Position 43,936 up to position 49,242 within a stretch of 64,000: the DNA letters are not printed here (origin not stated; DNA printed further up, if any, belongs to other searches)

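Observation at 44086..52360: nrd locus with three complete class II RNR catalytic units, two fused head-to-tail in a 1668-aa polypeptide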

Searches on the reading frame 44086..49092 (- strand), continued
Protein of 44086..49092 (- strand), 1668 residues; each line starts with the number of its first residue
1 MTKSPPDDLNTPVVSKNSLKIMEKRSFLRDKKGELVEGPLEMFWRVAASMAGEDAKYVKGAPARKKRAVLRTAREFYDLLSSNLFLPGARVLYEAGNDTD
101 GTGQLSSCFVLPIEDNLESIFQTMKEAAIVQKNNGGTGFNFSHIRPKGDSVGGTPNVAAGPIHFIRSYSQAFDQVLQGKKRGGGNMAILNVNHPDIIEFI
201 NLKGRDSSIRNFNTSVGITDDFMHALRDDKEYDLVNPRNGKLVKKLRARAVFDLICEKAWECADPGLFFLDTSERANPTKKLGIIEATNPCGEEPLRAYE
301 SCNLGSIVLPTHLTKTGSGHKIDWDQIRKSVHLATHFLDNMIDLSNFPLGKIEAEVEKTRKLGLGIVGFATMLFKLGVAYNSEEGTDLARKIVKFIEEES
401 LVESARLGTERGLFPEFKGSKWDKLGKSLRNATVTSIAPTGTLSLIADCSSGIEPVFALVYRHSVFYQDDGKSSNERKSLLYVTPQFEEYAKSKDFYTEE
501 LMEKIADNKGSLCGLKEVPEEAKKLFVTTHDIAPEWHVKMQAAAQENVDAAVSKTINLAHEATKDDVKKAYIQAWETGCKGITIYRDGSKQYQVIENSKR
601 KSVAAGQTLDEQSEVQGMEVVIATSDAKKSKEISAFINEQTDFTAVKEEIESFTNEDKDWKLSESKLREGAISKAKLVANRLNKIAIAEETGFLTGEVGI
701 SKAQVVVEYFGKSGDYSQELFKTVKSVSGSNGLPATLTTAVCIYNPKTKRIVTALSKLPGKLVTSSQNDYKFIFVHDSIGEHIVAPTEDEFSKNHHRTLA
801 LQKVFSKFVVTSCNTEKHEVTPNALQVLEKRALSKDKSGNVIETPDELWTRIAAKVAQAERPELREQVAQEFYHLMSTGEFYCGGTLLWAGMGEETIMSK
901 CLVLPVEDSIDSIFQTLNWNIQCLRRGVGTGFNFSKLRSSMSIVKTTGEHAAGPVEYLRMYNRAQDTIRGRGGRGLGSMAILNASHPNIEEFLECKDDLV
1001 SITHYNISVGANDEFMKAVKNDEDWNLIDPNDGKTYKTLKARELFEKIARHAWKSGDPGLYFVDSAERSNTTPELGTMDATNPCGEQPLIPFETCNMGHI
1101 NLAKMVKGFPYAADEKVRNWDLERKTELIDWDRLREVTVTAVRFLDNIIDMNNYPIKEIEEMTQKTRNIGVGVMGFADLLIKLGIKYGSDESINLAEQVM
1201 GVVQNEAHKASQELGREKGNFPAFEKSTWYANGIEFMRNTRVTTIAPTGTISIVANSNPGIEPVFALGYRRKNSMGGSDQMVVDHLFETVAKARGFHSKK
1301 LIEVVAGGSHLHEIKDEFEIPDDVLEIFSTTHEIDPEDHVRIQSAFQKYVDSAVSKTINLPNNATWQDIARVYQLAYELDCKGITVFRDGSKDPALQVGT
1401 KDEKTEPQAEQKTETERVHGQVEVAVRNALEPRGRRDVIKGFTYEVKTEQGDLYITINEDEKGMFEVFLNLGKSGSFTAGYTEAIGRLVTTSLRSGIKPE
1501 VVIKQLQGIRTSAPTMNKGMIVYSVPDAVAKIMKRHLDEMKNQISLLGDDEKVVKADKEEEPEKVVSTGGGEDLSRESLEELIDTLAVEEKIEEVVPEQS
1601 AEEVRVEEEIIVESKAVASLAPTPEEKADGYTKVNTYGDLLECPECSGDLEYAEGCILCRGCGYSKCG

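Call 14: find_homologous_proteins(query=window:44086-49092:-, max_evalue=1e-50)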
Query window:44086-49092:- (1668 aa): 2847 proteins with E <= 1e-50 among 8000 candidates; the best 120 are listed.
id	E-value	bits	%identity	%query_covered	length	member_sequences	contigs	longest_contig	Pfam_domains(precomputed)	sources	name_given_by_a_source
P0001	0.0e+0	3802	100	100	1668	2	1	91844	PF02867.21,PF00317.27,PF12637.15,PF01725.22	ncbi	ncbi:MAG: adenosylcobalamin-dependent ribonucleoside-diphosphate reductase [Candidatus Dojkabacteria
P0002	0.0e+0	2342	67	52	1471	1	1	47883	PF02867.21,PF00317.27,PF12637.15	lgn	-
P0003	0.0e+0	2340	67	52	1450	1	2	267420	PF02867.21,PF00317.27,PF12637.15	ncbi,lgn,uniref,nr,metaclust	ncbi:MAG: Ribonucleoside-diphosphate reductase NrdZ [candidate division WS6 bacterium OLB20]|uniref:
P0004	0.0e+0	2334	68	51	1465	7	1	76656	PF02867.21,PF00317.27,PF12637.15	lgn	-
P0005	0.0e+0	2318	70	51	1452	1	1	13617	PF02867.21,PF00317.27,PF12637.15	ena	-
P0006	0.0e+0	2305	67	52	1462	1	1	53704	PF02867.21,PF00317.27,PF12637.15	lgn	-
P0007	0.0e+0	2247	64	51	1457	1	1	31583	PF02867.21,PF00317.27,PF12637.15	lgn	-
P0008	0.0e+0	2240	66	51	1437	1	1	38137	PF02867.21,PF00317.27,PF12637.15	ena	-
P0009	0.0e+0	2231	65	51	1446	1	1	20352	PF02867.21,PF00317.27,PF12637.15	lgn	-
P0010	0.0e+0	2220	64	51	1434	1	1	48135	PF02867.21,PF00317.27,PF12637.15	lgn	-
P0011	0.0e+0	2219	64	51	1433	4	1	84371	PF02867.21,PF00317.27,PF12637.15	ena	-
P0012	0.0e+0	2216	64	51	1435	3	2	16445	PF02867.21,PF00317.27,PF12637.15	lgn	-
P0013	0.0e+0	2214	65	51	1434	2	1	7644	PF02867.21,PF00317.27,PF12637.15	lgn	-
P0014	0.0e+0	2210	65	52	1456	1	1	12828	PF02867.21,PF00317.27,PF12637.15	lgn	-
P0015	0.0e+0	2210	65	51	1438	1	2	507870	PF02867.21,PF00317.27,PF12637.15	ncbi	-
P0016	0.0e+0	2207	64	51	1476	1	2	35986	PF02867.21,PF00317.27,PF12637.15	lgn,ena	-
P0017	0.0e+0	2206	64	51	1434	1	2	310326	PF02867.21,PF00317.27,PF12637.15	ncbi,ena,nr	ncbi:MAG TPA: adenosylcobalamin-dependent ribonucleoside-diphosphate reductase [Candidatus Dojkabact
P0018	0.0e+0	2206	63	51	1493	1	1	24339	PF02867.21,PF00317.27,PF12637.15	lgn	-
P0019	0.0e+0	2205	64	51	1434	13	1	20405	PF02867.21,PF00317.27,PF12637.15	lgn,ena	-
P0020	0.0e+0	2204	63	51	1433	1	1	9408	PF02867.21,PF00317.27,PF12637.15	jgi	jgi:ribonucleoside-diphosphate reductase alpha chain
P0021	0.0e+0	2204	63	51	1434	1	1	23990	PF02867.21,PF00317.27,PF12637.15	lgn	-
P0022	0.0e+0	2204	63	51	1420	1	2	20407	PF02867.21,PF00317.27,PF12637.15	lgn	-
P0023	0.0e+0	2204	63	51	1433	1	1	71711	PF02867.21,PF00317.27,PF12637.15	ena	-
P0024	0.0e+0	2204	64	51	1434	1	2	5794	PF02867.21,PF00317.27,PF12637.15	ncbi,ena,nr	ncbi:MAG TPA: adenosylcobalamin-dependent ribonucleoside-diphosphate reductase [Candidatus Dojkabact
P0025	0.0e+0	2203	63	51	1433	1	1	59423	PF02867.21,PF00317.27,PF12637.15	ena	-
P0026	0.0e+0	2193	63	51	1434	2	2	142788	PF02867.21,PF00317.27,PF12637.15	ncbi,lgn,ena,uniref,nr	ncbi:adenosylcobalamin-dependent ribonucleoside-diphosphate reductase [Candidatus Dojkabacteria bact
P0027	0.0e+0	2191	63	51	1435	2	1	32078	PF02867.21,PF00317.27,PF12637.15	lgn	-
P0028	0.0e+0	2190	64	51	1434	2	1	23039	PF02867.21,PF00317.27,PF12637.15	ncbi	-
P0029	0.0e+0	2185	63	51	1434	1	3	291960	PF02867.21,PF00317.27,PF12637.15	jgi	jgi:ribonucleoside-diphosphate reductase alpha chain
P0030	0.0e+0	2184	63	51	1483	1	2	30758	PF02867.21,PF00317.27,PF12637.15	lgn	-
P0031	0.0e+0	2183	64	51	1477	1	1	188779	PF02867.21,PF00317.27,PF12637.15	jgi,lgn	jgi:ribonucleoside-diphosphate reductase alpha chain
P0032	0.0e+0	2176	66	51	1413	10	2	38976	PF02867.21,PF00317.27,PF12637.15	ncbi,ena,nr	ncbi:MAG TPA: adenosylcobalamin-dependent ribonucleoside-diphosphate reductase [Candidatus Dojkabact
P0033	0.0e+0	2171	65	51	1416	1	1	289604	PF02867.21,PF00317.27,PF12637.15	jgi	jgi:ribonucleoside-diphosphate reductase alpha chain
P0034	0.0e+0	2170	63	51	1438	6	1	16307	PF02867.21,PF00317.27,PF12637.15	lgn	-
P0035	0.0e+0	2160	64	51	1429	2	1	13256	PF02867.21,PF00317.27,PF12637.15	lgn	-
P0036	0.0e+0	2159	64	51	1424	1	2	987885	PF02867.21,PF00317.27,PF12637.15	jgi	-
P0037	0.0e+0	2156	62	51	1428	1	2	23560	PF02867.21,PF00317.27,PF12637.15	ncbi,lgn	-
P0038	0.0e+0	2156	63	51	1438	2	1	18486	PF02867.21,PF00317.27,PF12637.15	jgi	-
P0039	0.0e+0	2156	63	51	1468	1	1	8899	PF02867.21,PF00317.27,PF12637.15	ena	-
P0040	0.0e+0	2149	63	51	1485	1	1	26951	PF02867.21,PF00317.27,PF12637.15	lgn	-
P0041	0.0e+0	2149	62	51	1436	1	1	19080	PF02867.21,PF00317.27,PF12637.15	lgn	-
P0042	0.0e+0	2141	62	52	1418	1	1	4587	PF02867.21,PF00317.27,PF12637.15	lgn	-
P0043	0.0e+0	2140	64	51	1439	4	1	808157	PF02867.21,PF00317.27,PF12637.15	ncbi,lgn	-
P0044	0.0e+0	2103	60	51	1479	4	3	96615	PF02867.21,PF00317.27,PF12637.15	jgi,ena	-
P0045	0.0e+0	2102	61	52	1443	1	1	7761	PF02867.21,PF00317.27,PF12637.15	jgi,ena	-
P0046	0.0e+0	2097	62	51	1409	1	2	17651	PF02867.21,PF00317.27,PF12637.15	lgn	-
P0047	0.0e+0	2088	62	51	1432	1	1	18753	PF02867.21,PF00317.27,PF12637.15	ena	-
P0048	0.0e+0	2087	61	51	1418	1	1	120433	PF02867.21,PF00317.27,PF12637.15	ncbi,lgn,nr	ncbi:adenosylcobalamin-dependent ribonucleoside-diphosphate reductase [Candidatus Dojkabacteria bact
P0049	0.0e+0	2080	59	51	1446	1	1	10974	PF02867.21,PF00317.27,PF12637.15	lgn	-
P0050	0.0e+0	2078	59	52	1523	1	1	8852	PF02867.21,PF00317.27,PF12637.15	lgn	-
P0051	0.0e+0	2078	61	51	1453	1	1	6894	PF02867.21,PF00317.27,PF12637.15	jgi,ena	-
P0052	0.0e+0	2077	61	51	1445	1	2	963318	PF02867.21,PF00317.27,PF12637.15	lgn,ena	-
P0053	0.0e+0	2077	61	48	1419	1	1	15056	PF02867.21,PF00317.27,PF12637.15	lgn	-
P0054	0.0e+0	2069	62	51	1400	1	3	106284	PF02867.21,PF00317.27,PF12637.15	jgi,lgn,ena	-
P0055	0.0e+0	2068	59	52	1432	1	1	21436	PF02867.21,PF00317.27,PF12637.15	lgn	-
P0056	0.0e+0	2064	60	51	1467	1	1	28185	PF02867.21,PF00317.27,PF12637.15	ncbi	-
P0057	0.0e+0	2063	64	45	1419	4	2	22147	PF02867.21,PF00317.27,PF12637.15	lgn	-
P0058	0.0e+0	2046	62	51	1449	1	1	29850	PF02867.21,PF00317.27,PF12637.15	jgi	-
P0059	0.0e+0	2029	60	51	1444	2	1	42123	PF02867.21,PF00317.27,PF12637.15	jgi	-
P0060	0.0e+0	2023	59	51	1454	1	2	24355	PF02867.21,PF00317.27,PF12637.15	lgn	-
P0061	0.0e+0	1936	59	51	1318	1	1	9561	PF02867.21,PF00317.27,PF12637.15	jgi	-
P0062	0.0e+0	1924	61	44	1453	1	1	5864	PF02867.21,PF00317.27,PF12637.15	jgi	-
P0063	0.0e+0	1696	50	93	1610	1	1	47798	PF02867.21,PF00317.27,PF12637.15,PF01725.22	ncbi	-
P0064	0.0e+0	1696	60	51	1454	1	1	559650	PF02867.21,PF00317.27,PF12637.15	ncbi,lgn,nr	ncbi:adenosylcobalamin-dependent ribonucleoside-diphosphate reductase [Candidatus Dojkabacteria bact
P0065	0.0e+0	1685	48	99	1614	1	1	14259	PF02867.21,PF00317.27,PF12637.15,PF01725.22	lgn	-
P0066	0.0e+0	1672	48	99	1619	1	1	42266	PF02867.21,PF00317.27,PF12637.15,PF01725.22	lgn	-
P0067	0.0e+0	1671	48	99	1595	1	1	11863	PF02867.21,PF00317.27,PF12637.15,PF01725.22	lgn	-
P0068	0.0e+0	1663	48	99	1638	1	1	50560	PF02867.21,PF00317.27,PF12637.15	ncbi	-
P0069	0.0e+0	1651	50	51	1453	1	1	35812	PF02867.21,PF00317.27,PF12637.15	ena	-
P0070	0.0e+0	1639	48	99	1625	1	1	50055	PF02867.21,PF00317.27,PF12637.15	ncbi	-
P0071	0.0e+0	1631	46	99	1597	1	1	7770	PF02867.21,PF00317.27,PF12637.15,PF01725.22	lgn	-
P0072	0.0e+0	1621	47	99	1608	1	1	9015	PF02867.21,PF00317.27,PF12637.15,PF01725.22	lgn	-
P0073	0.0e+0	1620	47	99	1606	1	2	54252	PF02867.21,PF00317.27,PF12637.15,PF01725.22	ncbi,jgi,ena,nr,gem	ncbi:MAG: adenosylcobalamin-dependent ribonucleoside-diphosphate reductase [Patescibacteria group ba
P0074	0.0e+0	1618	47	99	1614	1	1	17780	PF02867.21,PF00317.27,PF12637.15,PF01725.22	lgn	-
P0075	0.0e+0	1617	46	99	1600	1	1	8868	PF02867.21,PF00317.27,PF12637.15,PF01725.22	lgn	-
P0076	0.0e+0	1613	47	99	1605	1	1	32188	PF02867.21,PF00317.27,PF12637.15,PF01725.22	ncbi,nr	ncbi:MAG: adenosylcobalamin-dependent ribonucleoside-diphosphate reductase [Candidatus Dojkabacteria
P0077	0.0e+0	1585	46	99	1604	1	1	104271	PF02867.21,PF00317.27,PF12637.15,PF01725.22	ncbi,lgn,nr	ncbi:adenosylcobalamin-dependent ribonucleoside-diphosphate reductase [Candidatus Dojkabacteria bact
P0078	0.0e+0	1569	60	51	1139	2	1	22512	PF02867.21,PF00317.27,PF12637.15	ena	-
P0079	0.0e+0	1564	46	99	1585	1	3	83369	PF02867.21,PF00317.27,PF12637.15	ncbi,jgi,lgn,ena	-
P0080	0.0e+0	1561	45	99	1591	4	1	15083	PF02867.21,PF00317.27,PF12637.15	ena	-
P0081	0.0e+0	1537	65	52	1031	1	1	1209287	PF02867.21,PF00317.27,PF12637.15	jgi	jgi:ribonucleoside-diphosphate reductase alpha chain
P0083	0.0e+0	1511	53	52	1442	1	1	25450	PF02867.21,PF00317.27,PF12637.15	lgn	-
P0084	0.0e+0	1509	45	98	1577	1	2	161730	PF02867.21,PF00317.27,PF12637.15,PF01725.22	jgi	-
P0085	0.0e+0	1506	52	51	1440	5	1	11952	PF02867.21,PF00317.27,PF12637.15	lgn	-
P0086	0.0e+0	1493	47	51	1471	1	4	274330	PF02867.21,PF00317.27,PF12637.15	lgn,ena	-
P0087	0.0e+0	1462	44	51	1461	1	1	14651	PF02867.21,PF00317.27,PF12637.15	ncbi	-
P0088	0.0e+0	1458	47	51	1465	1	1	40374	PF02867.21,PF00317.27,PF12637.15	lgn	-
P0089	0.0e+0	1456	44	51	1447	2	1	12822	PF02867.21,PF00317.27,PF12637.15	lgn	-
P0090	0.0e+0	1455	47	51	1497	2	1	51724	PF02867.21,PF00317.27,PF12637.15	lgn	-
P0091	0.0e+0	1451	46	51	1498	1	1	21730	PF02867.21,PF00317.27,PF12637.15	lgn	-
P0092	0.0e+0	1449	45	51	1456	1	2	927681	PF02867.21,PF00317.27,PF12637.15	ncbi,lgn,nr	ncbi:MAG: vitamin B12-dependent ribonucleotide reductase [Patescibacteria group bacterium]|nr:vitami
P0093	0.0e+0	1448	47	51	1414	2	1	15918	PF02867.21,PF00317.27,PF12637.15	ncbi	-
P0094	0.0e+0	1447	45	51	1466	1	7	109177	PF02867.21,PF00317.27,PF12637.15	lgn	-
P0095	0.0e+0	1447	44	53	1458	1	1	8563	PF02867.21,PF00317.27,PF12637.15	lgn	-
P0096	0.0e+0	1445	45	51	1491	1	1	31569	PF02867.21,PF00317.27,PF12637.15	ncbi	ncbi:vitamin B12-dependent ribonucleotide reductase [Patescibacteria group bacterium]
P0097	0.0e+0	1444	45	51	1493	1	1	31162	PF02867.21,PF00317.27,PF12637.15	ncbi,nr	ncbi:MAG: vitamin B12-dependent ribonucleotide reductase [Candidatus Kerfeldbacteria bacterium]|nr:v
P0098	0.0e+0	1442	46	51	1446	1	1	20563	PF02867.21,PF00317.27,PF12637.15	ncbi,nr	ncbi:MAG: vitamin B12-dependent ribonucleotide reductase [Parcubacteria group bacterium]|nr:vitamin 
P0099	0.0e+0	1440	46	51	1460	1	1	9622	PF02867.21,PF00317.27,PF12637.15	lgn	-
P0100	0.0e+0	1439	47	51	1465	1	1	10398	PF02867.21,PF00317.27,PF12637.15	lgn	-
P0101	0.0e+0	1436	44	52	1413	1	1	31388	PF02867.21,PF17975.7,PF00317.27,PF12637.15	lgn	-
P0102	0.0e+0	1435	50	44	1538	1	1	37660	PF02867.21,PF00317.27,PF12637.15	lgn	-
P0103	0.0e+0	1434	47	51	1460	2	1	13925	PF02867.21,PF00317.27,PF12637.15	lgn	-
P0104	0.0e+0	1432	42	51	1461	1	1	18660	PF02867.21,PF00317.27,PF12637.15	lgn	-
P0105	0.0e+0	1430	45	52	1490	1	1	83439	PF02867.21,PF00317.27,PF12637.15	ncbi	-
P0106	0.0e+0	1429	45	53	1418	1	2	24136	PF02867.21,PF00317.27,PF12637.15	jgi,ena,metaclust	metaclust:\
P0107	0.0e+0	1429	44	51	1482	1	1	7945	PF02867.21,PF00317.27,PF12637.15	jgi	jgi:ribonucleoside-diphosphate reductase alpha chain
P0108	0.0e+0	1425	44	53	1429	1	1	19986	PF02867.21,PF00317.27,PF12637.15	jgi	jgi:ribonucleoside-diphosphate reductase alpha chain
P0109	0.0e+0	1425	46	51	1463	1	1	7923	PF02867.21,PF00317.27,PF12637.15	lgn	-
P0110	0.0e+0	1425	46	51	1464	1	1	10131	PF02867.21,PF00317.27,PF12637.15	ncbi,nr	ncbi:MAG: vitamin B12-dependent ribonucleotide reductase [Candidatus Kerfeldbacteria bacterium]|nr:v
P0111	0.0e+0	1424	44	51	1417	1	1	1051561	PF02867.21,PF00317.27,PF12637.15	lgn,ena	-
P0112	0.0e+0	1423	42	52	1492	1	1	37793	PF02867.21,PF00317.27,PF21995.2,PF12637.15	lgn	-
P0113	0.0e+0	1418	46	51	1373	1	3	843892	PF02867.21,PF00317.27,PF12637.15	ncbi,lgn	-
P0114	0.0e+0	1416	44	51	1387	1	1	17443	PF02867.21,PF00317.27,PF12637.15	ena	-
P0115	0.0e+0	1414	46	51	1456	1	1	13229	PF02867.21,PF00317.27,PF12637.15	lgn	-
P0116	0.0e+0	1413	54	36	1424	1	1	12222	PF02867.21,PF00317.27,PF12637.15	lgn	-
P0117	0.0e+0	1412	45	51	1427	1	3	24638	PF02867.21,PF00317.27,PF12637.15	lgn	-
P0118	0.0e+0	1410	44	51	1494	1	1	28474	PF02867.21,PF00317.27,PF12637.15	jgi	jgi:ribonucleoside-diphosphate reductase alpha chain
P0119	0.0e+0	1408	44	51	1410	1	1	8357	PF02867.21,PF00317.27,PF12637.15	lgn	-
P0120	0.0e+0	1406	44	51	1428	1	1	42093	PF02867.21,PF00317.27,PF12637.15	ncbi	ncbi:MAG: vitamin B12-dependent ribonucleotide reductase [Patescibacteria group bacterium]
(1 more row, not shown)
